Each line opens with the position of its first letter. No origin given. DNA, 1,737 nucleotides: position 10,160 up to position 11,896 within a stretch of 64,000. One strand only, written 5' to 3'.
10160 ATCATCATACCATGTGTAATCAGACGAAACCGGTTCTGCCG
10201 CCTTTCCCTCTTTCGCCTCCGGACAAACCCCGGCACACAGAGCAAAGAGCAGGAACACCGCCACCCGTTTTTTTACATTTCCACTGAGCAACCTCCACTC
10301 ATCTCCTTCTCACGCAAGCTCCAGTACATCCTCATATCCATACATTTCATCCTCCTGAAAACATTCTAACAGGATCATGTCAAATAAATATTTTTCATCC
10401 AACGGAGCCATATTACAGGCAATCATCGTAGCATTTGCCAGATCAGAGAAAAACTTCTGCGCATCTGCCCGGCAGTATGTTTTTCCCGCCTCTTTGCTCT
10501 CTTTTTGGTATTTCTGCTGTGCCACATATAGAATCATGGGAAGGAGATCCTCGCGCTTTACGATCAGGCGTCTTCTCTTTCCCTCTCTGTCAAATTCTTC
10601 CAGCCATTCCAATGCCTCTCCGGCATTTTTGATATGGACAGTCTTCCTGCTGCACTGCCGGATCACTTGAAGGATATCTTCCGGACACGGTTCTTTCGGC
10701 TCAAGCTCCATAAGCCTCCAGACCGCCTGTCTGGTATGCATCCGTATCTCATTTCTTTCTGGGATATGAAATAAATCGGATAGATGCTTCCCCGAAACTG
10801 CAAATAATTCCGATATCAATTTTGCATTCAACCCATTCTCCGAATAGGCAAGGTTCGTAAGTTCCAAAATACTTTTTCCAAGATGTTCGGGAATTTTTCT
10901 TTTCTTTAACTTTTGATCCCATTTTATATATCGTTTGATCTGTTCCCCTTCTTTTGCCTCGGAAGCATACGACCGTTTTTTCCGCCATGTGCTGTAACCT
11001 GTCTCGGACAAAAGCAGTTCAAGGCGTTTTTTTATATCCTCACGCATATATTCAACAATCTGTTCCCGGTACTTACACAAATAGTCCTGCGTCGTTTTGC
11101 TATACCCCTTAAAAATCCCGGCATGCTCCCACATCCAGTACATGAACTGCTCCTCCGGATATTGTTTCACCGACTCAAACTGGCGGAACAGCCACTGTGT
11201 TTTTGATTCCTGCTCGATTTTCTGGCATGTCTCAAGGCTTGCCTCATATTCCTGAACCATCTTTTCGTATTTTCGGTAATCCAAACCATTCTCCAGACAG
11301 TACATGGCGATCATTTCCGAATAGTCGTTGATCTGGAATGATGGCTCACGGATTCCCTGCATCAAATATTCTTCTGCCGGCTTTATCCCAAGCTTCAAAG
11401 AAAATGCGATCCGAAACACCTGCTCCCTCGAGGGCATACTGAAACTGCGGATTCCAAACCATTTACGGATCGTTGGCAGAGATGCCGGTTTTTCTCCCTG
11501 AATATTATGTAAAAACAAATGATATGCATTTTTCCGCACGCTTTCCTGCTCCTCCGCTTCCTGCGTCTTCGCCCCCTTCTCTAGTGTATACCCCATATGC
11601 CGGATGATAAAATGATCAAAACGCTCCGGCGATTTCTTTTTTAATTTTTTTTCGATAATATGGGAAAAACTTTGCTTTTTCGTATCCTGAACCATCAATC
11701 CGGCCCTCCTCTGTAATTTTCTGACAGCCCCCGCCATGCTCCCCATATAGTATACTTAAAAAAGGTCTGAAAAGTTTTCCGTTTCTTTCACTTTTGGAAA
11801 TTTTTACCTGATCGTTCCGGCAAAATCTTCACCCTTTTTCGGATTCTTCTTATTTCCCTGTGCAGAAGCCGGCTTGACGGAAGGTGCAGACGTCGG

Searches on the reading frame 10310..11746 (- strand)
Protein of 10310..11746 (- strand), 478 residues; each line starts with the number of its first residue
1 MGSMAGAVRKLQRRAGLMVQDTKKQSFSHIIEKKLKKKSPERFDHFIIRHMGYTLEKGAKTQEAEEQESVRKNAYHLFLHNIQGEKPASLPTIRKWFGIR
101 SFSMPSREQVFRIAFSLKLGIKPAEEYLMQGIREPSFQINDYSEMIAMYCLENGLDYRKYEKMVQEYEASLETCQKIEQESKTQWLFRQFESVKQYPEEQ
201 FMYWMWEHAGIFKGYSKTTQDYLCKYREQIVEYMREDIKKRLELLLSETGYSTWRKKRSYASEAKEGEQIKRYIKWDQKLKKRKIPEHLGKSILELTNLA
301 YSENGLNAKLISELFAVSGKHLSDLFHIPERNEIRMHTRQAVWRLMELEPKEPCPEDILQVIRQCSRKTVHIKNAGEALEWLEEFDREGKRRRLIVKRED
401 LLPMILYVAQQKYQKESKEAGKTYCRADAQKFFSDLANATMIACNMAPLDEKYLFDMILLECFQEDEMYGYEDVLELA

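Call 8: search_protein_families(library=pfam, proteins=[window:10310-11746:-])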
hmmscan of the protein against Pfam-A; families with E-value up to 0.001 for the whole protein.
window:10310-11746:- (478 aa): 0 families

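Call 16: find_encoding_contigs(protein=window:10310-11698:-, flank=10000, max_places=10)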
Protein window:10310-11698:- (462 aa): no gene with exactly this product is on record in the collection.

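Call 17: find_encoding_contigs(protein=window:10310-11746:-, flank=10000, max_places=10)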
Protein window:10310-11746:- (478 aa): no gene with exactly this product is on record in the collection.

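Call 29: find_homologous_proteins(query=window:10310-11698:-, max_evalue=0.001)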
Query window:10310-11698:- (462 aa): 137 proteins with E <= 0.001 among 3975 candidates; the best 120 are listed.
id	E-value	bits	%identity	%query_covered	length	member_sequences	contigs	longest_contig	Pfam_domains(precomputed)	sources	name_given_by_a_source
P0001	0.0e+0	1030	99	100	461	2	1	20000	-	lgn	-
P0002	1.3e-269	912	87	100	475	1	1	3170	-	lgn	-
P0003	6.0e-229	778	76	100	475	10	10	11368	-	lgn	-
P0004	3.8e-199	680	67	100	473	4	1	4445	-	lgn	-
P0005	3.9e-193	660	67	98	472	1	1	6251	-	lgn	-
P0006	4.2e-190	650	65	100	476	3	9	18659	-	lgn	-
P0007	2.5e-188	644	63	98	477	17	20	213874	-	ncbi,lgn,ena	-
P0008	6.1e-188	643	64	98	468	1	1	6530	-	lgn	-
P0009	7.8e-187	640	64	98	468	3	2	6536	-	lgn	-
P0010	1.5e-185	635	64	98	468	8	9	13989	-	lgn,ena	-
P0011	1.7e-184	632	63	98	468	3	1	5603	-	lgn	-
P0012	1.8e-182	625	62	98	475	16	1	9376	-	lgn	-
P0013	1.5e-181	622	63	98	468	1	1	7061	-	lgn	-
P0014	1.2e-179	616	62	99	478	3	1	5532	-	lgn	-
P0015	1.3e-175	603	58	99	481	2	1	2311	-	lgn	-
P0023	1.1e-151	524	55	97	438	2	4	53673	-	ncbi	-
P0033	2.6e-141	490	52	94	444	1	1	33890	-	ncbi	-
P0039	2.1e-131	457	48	98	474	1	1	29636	-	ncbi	-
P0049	4.3e-116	406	44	100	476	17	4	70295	-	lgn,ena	-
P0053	2.7e-99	351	41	95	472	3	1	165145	-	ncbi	-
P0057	3.5e-92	328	39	94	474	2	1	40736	-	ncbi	-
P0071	1.6e-86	309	39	96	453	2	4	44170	-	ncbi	-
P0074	5.1e-86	307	36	97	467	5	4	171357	-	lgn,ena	-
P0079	3.3e-84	301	37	97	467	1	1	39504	-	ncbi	-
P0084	1.2e-81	293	35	97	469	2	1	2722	-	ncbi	-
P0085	1.4e-81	293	38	94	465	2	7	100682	-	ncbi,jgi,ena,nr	ncbi:MAG: hypothetical protein E7265_03195 [Lachnospiraceae bacterium]|nr:hypothetical protein [Lach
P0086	2.8e-81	292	40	98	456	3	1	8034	-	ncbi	-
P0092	1.2e-80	290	35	98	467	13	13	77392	-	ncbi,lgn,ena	-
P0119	1.1e-63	234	32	94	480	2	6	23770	-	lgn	-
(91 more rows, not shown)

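Call 30: find_encoding_contigs(protein=P0007, flank=10000, max_places=3)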
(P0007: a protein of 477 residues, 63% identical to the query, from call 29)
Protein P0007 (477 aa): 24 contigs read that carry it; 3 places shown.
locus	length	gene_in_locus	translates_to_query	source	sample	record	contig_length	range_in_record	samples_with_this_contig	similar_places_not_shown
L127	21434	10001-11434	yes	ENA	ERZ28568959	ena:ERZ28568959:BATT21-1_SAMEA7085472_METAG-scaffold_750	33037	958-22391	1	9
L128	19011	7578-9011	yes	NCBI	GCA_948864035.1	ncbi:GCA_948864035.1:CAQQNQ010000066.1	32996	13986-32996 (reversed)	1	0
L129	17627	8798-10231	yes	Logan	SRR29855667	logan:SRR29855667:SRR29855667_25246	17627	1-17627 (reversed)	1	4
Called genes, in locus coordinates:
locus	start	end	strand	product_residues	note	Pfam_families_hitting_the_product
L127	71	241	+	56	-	-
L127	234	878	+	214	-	PF02661:Fic (weak)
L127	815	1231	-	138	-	-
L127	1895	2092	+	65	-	PF22400:DUF6980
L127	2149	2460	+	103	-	-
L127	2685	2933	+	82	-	-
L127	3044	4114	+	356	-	PF01547:SBP_bac_1, PF13531:SBP_bac_11, PF13416:SBP_bac_8, PF13343:SBP_bac_6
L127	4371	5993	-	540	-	PF02368:Big_2, PF26182:Ig_NUP210_5th (faint), PF00331:Glyco_hydro_10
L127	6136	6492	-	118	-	PF00072:Response_reg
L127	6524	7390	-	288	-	PF13690:CheX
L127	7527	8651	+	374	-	PF01264:Chorismate_synt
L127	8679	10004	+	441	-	PF00069:Pkinase, PF07714:PK_Tyr_Ser-Thr, PF01636:APH (faint), PF03109:ABC1, PF14531:Kinase-like (weak)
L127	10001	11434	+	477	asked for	-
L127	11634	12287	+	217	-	-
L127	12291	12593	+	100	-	-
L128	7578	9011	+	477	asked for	-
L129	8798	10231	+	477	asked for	-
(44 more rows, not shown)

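Call 31: find_encoding_contigs(protein=P0053, flank=10000, max_places=2)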
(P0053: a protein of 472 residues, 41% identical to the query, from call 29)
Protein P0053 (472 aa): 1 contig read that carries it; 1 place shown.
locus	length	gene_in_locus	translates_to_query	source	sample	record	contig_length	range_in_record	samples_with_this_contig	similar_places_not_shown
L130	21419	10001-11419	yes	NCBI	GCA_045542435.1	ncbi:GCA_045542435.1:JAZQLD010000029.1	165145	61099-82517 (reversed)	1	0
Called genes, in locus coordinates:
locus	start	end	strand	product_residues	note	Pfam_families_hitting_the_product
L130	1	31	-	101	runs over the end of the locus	PF01381:HTH_3, PF12844:HTH_19 (weak), PF13443:HTH_26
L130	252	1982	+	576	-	PF00069:Pkinase, PF07714:PK_Tyr_Ser-Thr, PF03109:ABC1, PF03793:PASTA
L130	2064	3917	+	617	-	-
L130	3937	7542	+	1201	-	PF13306:LRR_5, PF13855:LRR_8 (faint), PF13306:LRR_5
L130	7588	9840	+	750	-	PF13306:LRR_5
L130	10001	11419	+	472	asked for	-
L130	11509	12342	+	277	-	PF13306:LRR_5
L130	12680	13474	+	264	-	PF02368:Big_2 (weak), PF22359:Big-like (weak), PF26918:Ig_Eae (faint), PF12799:LRR_4 (weak)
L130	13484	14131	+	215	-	-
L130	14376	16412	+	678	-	PF00963:Cohesin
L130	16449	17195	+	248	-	PF20251:Big_14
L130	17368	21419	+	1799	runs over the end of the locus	PF01551:Peptidase_M23, PF09479:Flg_new (weak), PF13287:Fn3_assoc, PF13290:CHB_HEX_C_1, PF09479:Flg_new (weak), PF02368:Big_2, PF26918:Ig_Eae (weak), PF00404:Dockerin_1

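Call 32: find_encoding_contigs(protein=P0074, flank=10000, max_places=2)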
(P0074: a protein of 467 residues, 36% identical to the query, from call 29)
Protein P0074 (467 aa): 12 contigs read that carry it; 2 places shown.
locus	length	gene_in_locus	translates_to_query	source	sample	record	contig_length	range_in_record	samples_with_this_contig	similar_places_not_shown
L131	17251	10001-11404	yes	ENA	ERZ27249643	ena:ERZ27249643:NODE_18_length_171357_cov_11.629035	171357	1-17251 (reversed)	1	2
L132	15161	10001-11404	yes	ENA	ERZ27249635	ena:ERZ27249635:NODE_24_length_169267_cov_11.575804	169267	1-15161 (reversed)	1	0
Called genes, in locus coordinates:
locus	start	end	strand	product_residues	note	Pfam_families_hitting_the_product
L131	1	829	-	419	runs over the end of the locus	PF02638:GHL10, PF02368:Big_2 (weak)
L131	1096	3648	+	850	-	PF19789:DUF6273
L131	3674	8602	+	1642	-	PF19789:DUF6273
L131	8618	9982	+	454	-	PF00069:Pkinase, PF07714:PK_Tyr_Ser-Thr, PF03109:ABC1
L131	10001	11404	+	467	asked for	-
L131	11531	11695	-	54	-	-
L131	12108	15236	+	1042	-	PF00657:Lipase_GDSL, PF13472:Lipase_GDSL_2 (weak), PF23622:LRR_At1g61320_AtMIF1 (faint), PF23952:LRR_EndoS (faint), PF12799:LRR_4 (weak)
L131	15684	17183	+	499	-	-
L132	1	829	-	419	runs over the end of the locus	PF02638:GHL10, PF02368:Big_2 (weak)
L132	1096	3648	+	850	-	PF19789:DUF6273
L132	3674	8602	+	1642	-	PF19789:DUF6273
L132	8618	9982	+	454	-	PF00069:Pkinase, PF07714:PK_Tyr_Ser-Thr, PF03109:ABC1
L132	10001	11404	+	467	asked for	-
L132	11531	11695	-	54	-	-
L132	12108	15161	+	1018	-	?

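Call 37: search_solved_structures(query=A1, max_evalue=10, show_alignments=2)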
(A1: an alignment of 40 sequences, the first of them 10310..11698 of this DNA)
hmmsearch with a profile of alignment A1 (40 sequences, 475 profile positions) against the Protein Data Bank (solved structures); distinct sequences matched with E-value up to 10: 4.
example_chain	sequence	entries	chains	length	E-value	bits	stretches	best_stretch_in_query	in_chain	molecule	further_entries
5cwh_A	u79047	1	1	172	0.11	14.4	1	254-389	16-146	Designed helical repeat protein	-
5h7c_A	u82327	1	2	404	0.16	13.8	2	254-389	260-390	Immunoglobulin G-binding protein A, DHR14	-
5h78_A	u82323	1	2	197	0.27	13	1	253-389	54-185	cAMP-dependent protein kinase type II-alpha regulatory subunit,DHR14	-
6egc_A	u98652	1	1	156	0.81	11.5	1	324-383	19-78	SC_2L4HC2_23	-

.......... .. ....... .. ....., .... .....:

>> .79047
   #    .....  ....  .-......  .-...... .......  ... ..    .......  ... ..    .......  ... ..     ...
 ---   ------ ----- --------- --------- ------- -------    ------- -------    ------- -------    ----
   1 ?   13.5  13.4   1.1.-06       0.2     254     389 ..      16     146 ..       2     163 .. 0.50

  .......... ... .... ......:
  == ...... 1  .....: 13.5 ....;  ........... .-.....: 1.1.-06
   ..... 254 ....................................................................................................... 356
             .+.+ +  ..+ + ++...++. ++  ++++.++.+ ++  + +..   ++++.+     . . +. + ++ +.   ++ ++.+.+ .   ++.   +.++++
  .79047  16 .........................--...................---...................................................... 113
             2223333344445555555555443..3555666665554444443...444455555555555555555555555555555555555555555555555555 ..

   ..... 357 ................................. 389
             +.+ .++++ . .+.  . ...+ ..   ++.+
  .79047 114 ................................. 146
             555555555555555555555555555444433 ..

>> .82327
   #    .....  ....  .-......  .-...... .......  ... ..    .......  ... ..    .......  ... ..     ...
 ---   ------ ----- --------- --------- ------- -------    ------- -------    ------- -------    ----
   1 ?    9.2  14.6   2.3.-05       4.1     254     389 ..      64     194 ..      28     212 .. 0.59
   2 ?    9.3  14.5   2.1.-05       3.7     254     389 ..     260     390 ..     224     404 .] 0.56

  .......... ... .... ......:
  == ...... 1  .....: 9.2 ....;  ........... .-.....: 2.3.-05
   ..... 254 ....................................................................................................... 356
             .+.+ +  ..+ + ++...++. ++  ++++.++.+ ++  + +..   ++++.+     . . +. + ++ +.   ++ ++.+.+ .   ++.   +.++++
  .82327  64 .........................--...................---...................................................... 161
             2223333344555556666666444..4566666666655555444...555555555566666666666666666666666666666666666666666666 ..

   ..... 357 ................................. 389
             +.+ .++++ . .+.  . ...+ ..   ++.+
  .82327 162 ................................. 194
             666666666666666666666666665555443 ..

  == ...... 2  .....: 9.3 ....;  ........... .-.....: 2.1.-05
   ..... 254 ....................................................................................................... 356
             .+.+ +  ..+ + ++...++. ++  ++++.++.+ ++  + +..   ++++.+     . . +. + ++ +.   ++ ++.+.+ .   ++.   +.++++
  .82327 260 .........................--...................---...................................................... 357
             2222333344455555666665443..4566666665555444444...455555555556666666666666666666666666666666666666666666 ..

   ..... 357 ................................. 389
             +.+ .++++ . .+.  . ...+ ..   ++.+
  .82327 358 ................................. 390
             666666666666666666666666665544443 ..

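Call 40: find_encoding_contigs(protein=P0085, flank=10000, max_places=1)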
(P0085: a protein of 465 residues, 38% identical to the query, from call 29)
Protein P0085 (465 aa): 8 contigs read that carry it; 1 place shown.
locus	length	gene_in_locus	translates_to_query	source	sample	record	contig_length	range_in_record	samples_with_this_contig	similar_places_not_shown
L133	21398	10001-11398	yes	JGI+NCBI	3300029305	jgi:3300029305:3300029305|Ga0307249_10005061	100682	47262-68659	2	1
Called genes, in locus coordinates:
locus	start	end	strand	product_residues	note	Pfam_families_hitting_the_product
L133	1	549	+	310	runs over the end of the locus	PF01509:TruB_N, PF16198:TruB_C_2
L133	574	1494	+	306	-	PF06574:FAD_syn, PF01687:Flavokinase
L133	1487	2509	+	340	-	PF01757:Acyl_transf_3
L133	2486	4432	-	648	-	PF00005:ABC_tran, PF00006:ATP-synt_ab (faint), PF13555:AAA_29 (faint), PF13604:AAA_30 (faint), PF13304:AAA_21 (faint), PF12848:ABC_tran_Xtn, PF00005:ABC_tran, PF16326:ABC_tran_CTD, +1 more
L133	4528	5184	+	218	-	PF06971:Put_DNA-bind_N, PF02629:CoA_binding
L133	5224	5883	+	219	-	-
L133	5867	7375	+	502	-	PF03853:YjeF_N, PF01256:Carb_kinase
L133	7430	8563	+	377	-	PF01168:Ala_racemase_N, PF00842:Ala_racemase_C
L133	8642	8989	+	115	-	PF02452:PemK_toxin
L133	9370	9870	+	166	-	PF02590:SPOUT_MTase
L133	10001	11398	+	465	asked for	-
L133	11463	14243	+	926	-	PF13306:LRR_5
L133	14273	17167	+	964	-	-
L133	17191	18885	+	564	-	PF00069:Pkinase, PF07714:PK_Tyr_Ser-Thr, PF01163:RIO1, PF01636:APH (faint), PF06293:Kdo (weak), PF03109:ABC1, PF03793:PASTA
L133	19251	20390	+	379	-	PF00383:dCMP_cyt_deam_1, PF14437:MafB19-deam, PF01872:RibD_C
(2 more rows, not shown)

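Call 41: find_encoding_contigs(protein=P0049, flank=10000, max_places=1)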
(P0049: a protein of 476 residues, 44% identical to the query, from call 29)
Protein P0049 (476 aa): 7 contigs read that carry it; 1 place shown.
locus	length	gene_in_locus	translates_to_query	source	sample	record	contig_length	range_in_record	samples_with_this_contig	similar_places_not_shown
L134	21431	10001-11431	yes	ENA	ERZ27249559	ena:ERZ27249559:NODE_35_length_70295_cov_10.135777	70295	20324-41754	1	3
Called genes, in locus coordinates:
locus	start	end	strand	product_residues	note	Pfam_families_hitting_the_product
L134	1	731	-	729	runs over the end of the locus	PF00933:Glyco_hydro_3, PF01915:Glyco_hydro_3_C, PF14310:Fn3-like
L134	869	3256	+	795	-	PF02368:Big_2, PF00041:fn3 (faint)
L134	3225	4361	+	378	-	PF26182:Ig_NUP210_5th (faint)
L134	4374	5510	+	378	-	PF26182:Ig_NUP210_5th (faint)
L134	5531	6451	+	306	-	PF14689:SPOB_a (weak)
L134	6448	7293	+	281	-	PF14501:HATPase_c_5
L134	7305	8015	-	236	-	PF00072:Response_reg, PF04397:LytTR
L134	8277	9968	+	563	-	PF00069:Pkinase, PF07714:PK_Tyr_Ser-Thr, PF01163:RIO1 (weak), PF01636:APH (faint), PF03109:ABC1, PF03793:PASTA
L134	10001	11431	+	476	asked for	-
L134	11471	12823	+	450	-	-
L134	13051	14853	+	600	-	PF12799:LRR_4 (faint), PF13855:LRR_8 (faint)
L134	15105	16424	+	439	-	PF13173:AAA_14, PF13635:DUF4143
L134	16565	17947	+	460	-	PF00291:PALP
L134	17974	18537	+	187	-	-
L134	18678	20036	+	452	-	PF02040:ArsB, PF03600:CitMHS, PF00939:Na_sulph_symp (weak)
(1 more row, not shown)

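Call 43: predict_structure(alignment_id=A1)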
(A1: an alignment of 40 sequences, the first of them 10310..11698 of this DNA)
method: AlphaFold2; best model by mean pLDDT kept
length: 462 residues; sequences in the alignment: 40
mean_pLDDT: 86.1   pTM: 0.81
mean pLDDT of the five models: 86.1, 85.4, 85.3, 84.1, 83.7
residues with pLDDT >= 90: 259; 70-90: 139; 50-70: 63; < 50: 1
segments of 3 or more residues with pLDDT < 50: none
pLDDT, mean of each block of 10 residues (from residue 1): 62 82 86 92 67 96 94 96 94 95 96 94 89 96 92 71 66 92 94 78 85 88 93 91 73 93 91 92 79 63 64 75 89 94 90 89 93 67 89 95 94 97 90 92 91 76 54
secondary structure, 60 per line:
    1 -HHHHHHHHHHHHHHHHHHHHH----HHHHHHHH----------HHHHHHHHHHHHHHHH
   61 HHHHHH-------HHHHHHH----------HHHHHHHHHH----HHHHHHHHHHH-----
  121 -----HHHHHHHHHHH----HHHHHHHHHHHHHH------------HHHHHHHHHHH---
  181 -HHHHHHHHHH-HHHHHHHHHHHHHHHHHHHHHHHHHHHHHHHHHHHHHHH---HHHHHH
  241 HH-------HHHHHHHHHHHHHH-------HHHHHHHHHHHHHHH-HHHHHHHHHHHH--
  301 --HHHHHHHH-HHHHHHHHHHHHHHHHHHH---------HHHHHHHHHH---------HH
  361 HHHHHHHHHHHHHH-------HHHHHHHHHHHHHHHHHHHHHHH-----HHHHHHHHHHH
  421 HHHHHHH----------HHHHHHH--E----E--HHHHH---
elements in order: H2-22 H27-34 H45-66 H74-80 H91-100 H105-115 H126-136 H141-154 H167-177 H182-191 H193-231 H235-242 H250-263 H271-285 H287-298 H303-310 H312-330 H340-349 H359-374 H382-404 H410-427 H438-444 H455-459

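Call 46: fold_search(model_id=the predicted structure, library=pdb)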
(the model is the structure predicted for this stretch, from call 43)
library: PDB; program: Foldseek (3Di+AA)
matches with E <= 10: 95; with E <= 0.001: 0
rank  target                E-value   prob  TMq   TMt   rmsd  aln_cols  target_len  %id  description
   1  8ptw_CV               5.8e-01  0.09  0.13  0.12  28.6       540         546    8  Chaetomium thermophilum Rix1-complex (released 2023-11-15)
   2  7k58_B                1.6e+00  0.04  0.11  0.02  35.7       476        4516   11  Structure of outer-arm dyneins bound to microtubule with microtubule binding state 1(MTBS-1) (released 2021-09-29)
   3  9mg8_A                1.9e+00  0.05  0.11  0.13  29.4       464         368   11  Crystal Structure of b-iTHR-110 (released 2025-12-17)
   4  9hqv_Ym               2.0e+00  0.05  0.12  0.11  25.5       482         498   13  Cryo-EM structure of the small subunit of the mitochondrial ribosome from Toxoplasma gondii (released 2025-06-11)
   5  6khi_D                2.3e+00  0.04  0.13  0.12  26.1       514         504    9  Supercomplex for cylic electron transport in cyanobacteria (released 2020-02-12)
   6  4mq9_F                2.5e+00  0.08  0.10  0.13  22.2       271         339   14  Crystal structure of Thermus thermophilus RNA polymerase holoenzyme in complex with GE23077 (released 2014-05-07)
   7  5cwb                  2.9e+00  0.14  0.13  0.26  22.7       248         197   12  Crystal structure of de novo designed helical repeat protein DHR4 (released 2015-12-16)
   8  6rz8                  2.9e+00  0.04  0.11  0.12  27.5       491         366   10  Crystal structure of the human cysteinyl leukotriene receptor 2 in complex with ONO-2080365 (released 2019-12-11)
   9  7vop_W                2.9e+00  0.03  0.10  0.08  28.1       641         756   10  Cryo-EM structure of Xenopus laevis nuclear pore complex cytoplasmic ring subunit (released 2022-02-02)
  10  3j8h_A                2.9e+00  0.03  0.10  0.03  24.1       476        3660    9  Structure of the rabbit ryanodine receptor RyR1 in complex with FKBP12 at 3.8 Angstrom resolution (released 2014-12-10)
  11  4wzr_B                3.1e+00  0.04  0.13  0.12  29.8       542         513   11  Crystal structure of human Puf-A (released 2014-12-31)
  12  2bku_B                3.3e+00  0.02  0.10  0.07  30.8       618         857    9  Kap95p:RanGTP complex (released 2005-05-04)
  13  3obv_H                3.6e+00  0.06  0.16  0.17  20.4       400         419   12  Autoinhibited Formin mDia1 Structure (released 2010-11-24)
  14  3w3x_A                3.6e+00  0.02  0.11  0.07  31.7       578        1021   10  Crystal structure of Kap121p bound to Pho4p (released 2013-04-10)
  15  7zjs_C                3.6e+00  0.02  0.11  0.07  38.2       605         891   11  Structural basis of centromeric cohesion protection by SGO1 (released 2023-04-26)
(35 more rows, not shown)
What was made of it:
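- The full-length p462 model gave a non-significant hit to T. thermophilus sigma-A (4mq9_F, E 2.5, call 46).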

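Call 56: search_protein_families(library=pfam, alignment_id=A1, max_evalue=10)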
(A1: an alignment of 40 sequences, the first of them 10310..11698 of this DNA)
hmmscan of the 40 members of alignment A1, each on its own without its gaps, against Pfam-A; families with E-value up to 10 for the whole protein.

A. member 1, window:10310-11698:- (462 aa): 1 family
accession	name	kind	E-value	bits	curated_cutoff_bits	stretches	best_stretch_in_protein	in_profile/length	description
PF16805.11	Trans_coact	-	0.2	12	25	1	125-172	22-64/73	Phage late-transcription coactivator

B. families by the number of members that match (of 40 scanned): 57 families (the first 25 are shown)
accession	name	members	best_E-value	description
PF19086.5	Terpene_syn_C_2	3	0.078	Terpene synthase family 2, C-terminal metal binding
PF16994.11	Glyco_trans_4_5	2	0.00071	Glycosyl-transferase family 4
PF17906.7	HTH_48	2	0.0087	HTH domain in Mos1 transposase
PF18713.7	DUF5645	2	0.011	Domain of unknown function (DUF5645)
PF05135.19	Phage_connect_1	1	0.0003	Phage gp6-like head-tail connector protein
PF12081.13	GldM_1st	1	0.0031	GldM N-terminal domain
PF03009.23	GDPD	1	0.0041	Glycerophosphoryl diester phosphodiesterase family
PF11140.13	DUF2913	1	0.0066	Protein of unknown function (DUF2913)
PF13712.12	Glyco_tranf_2_5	1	0.0092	Glycosyltransferase like family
PF09218.15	DUF1959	1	0.014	Domain of unknown function (DUF1959)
PF01321.24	Creatinase_N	1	0.014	Creatinase/Prolidase N-terminal domain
PF06388.16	DUF1075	1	0.018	Protein of unknown function (DUF1075)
PF18706.7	ISPD_C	1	0.02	D-ribitol-5-phosphate cytidylyltransferase C-terminal domain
PF11819.13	CUPID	1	0.023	Cytohesin Ubiquitin Protein Inducing Domain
PF14367.12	DUF4411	1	0.024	Domain of unknown function (DUF4411)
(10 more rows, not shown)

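Call 59: find_encoding_contigs(protein=P0092, flank=10000, max_places=1)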
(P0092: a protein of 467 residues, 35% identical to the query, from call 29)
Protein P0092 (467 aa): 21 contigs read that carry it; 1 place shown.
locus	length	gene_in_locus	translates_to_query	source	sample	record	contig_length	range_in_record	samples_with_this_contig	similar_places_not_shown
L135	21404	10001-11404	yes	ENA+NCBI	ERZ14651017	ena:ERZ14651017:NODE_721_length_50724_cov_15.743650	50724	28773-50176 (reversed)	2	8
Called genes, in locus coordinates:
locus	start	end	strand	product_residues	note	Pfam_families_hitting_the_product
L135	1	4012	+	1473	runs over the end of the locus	PF02156:Glyco_hydro_26, PF00041:fn3 (faint)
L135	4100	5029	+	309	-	PF22612:GH113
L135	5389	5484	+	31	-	-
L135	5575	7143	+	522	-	PF09820:AAA-ATPase_like, PF08011:PDDEXK_9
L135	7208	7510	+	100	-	PF04221:RelB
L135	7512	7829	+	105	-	PF05016:ParE_toxin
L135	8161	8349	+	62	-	PF01966:HD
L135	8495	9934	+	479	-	PF00069:Pkinase, PF07714:PK_Tyr_Ser-Thr, PF01163:RIO1 (weak), PF01636:APH (faint), PF03109:ABC1 (weak)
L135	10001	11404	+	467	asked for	-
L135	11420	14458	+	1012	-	-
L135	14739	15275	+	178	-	PF04397:LytTR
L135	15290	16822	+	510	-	PF01841:Transglut_core, PF00041:fn3 (weak)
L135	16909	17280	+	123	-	-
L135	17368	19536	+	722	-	PF05257:CHAP, PF13306:LRR_5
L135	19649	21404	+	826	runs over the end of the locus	PF13306:LRR_5, PF13855:LRR_8 (weak)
